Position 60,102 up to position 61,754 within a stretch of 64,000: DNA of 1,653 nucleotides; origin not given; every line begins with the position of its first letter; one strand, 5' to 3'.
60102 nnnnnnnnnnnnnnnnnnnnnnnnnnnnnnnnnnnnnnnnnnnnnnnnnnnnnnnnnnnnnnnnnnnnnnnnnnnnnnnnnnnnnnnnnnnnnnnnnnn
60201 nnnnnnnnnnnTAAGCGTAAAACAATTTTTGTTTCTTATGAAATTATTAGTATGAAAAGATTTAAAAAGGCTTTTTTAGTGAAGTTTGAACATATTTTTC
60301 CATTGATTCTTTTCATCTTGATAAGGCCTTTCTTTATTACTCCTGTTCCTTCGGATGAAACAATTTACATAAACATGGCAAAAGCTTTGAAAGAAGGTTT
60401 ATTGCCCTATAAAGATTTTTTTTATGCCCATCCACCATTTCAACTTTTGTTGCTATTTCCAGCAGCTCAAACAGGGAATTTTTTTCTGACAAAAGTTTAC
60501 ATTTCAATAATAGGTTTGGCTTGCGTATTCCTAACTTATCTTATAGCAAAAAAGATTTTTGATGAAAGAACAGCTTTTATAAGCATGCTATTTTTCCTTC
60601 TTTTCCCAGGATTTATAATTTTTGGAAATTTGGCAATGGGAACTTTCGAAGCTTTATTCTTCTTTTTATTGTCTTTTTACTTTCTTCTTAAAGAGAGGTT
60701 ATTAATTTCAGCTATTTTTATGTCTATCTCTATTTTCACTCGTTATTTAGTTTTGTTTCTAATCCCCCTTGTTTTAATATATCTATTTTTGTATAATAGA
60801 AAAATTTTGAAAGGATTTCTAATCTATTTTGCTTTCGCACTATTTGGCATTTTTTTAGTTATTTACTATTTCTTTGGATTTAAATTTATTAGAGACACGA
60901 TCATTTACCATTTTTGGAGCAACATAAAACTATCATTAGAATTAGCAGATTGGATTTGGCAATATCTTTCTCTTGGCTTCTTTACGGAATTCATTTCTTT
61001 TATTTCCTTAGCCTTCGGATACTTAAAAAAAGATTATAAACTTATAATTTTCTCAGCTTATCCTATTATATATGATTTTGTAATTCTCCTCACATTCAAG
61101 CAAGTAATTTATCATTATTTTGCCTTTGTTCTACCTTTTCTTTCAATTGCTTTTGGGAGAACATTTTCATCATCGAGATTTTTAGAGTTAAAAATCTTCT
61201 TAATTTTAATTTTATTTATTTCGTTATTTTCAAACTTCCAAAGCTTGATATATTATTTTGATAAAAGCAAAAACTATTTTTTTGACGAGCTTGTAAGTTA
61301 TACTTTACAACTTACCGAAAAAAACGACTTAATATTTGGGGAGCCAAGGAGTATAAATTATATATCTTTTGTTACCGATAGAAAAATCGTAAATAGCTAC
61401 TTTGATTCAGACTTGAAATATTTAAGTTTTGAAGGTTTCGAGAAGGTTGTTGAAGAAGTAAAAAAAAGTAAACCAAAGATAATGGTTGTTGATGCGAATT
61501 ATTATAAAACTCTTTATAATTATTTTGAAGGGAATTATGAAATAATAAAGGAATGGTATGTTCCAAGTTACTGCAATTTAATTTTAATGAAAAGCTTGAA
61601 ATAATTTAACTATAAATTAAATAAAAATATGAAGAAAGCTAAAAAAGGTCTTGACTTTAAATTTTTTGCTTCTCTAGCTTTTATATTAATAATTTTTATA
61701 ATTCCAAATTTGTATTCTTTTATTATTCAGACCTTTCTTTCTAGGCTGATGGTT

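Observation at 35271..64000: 29-kb surface-glycosylation island dense in GT-C paralogs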

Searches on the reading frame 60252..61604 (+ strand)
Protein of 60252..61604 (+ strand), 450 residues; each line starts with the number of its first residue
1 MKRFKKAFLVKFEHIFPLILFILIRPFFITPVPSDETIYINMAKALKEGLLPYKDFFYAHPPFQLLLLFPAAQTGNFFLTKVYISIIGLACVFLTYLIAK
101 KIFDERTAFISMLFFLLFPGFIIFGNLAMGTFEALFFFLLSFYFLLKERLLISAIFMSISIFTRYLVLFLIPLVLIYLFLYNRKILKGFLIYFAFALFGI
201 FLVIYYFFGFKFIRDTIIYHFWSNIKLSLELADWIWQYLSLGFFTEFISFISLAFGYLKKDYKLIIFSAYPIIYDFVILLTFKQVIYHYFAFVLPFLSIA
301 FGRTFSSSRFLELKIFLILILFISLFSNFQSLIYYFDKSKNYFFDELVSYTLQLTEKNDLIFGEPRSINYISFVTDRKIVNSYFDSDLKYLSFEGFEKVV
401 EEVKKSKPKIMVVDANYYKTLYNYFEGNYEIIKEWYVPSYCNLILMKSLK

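Call 5: search_protein_families(library=pfam, proteins=[window:60252-61604:+], max_evalue=0.01)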
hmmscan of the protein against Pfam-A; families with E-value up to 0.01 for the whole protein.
window:60252-61604:+ (450 aa): 2 families
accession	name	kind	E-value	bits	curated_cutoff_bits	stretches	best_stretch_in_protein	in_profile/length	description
PF13231.12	PMT_2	-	0.0012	19.5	26.1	1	85-203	29-154/160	Dolichyl-phosphate-mannose-protein mannosyltransferase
PF23911.1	DUF7253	-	0.0041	17.8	25.1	1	344-413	31-97/110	Domain of unknown function (DUF7253)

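Call 9: search_protein_families(library=ncbifam, proteins=[window:60252-61604:+], max_evalue=0.1)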
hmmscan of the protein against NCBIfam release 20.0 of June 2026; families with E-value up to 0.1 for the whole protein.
window:60252-61604:+ (450 aa): 0 families

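Call 64: search_protein_representatives(protein=window:60252-61604:+)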
Query: 450 residues. Proteins with E-value up to 0.001 (for the whole library): 857; up to 1e-10: 150; up to 1e-30: 35. The best 150 are listed.
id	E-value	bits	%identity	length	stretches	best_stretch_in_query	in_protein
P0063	1.8e-158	544.9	61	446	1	5-446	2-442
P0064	7.5e-100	351.7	41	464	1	15-446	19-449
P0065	3.2e-96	339.8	81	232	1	10-218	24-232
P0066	3.6e-93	329.7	45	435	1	19-447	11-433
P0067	4.2e-76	273.4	45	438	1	15-434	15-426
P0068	1.3e-75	271.8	42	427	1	21-431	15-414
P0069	4.8e-75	270.0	39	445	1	15-440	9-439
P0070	1.1e-72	262.2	38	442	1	18-440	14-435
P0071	3.8e-66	240.6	96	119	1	332-450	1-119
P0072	1.9e-62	228.5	39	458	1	16-433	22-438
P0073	6.5e-62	226.7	39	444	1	14-421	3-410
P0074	2.6e-61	224.7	34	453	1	15-444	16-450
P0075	3.7e-59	217.6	41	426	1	14-432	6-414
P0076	1.3e-57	212.6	40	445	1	22-414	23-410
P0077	2.5e-57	211.6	35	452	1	18-428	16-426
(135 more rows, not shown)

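Call 66: search_protein_families(library=pfam, alignment_id=A3, max_evalue=0.001)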
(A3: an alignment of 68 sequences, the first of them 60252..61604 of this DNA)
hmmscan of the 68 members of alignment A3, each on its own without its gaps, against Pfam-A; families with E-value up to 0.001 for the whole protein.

A. member 1, window:60252-61604:+ (450 aa): 0 families

B. families by the number of members that match (of 68 scanned): 7 families
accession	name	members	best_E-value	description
PF13231.12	PMT_2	56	4.1e-21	Dolichyl-phosphate-mannose-protein mannosyltransferase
PF09594.16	GT87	5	1.9e-07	Glycosyltransferase family 87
PF06728.19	PIG-U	2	1.2e-06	GPI transamidase subunit PIG-U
PF02366.24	PMT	1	6.8e-13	Dolichyl-phosphate-mannose-protein mannosyltransferase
PF09852.15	DUF2079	1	8.4e-10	Predicted membrane protein (DUF2079)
PF14897.12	EpsG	1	4.2e-06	EpsG family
PF05007.19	Mannosyl_trans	1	0.00099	Mannosyltransferase (PIG-M)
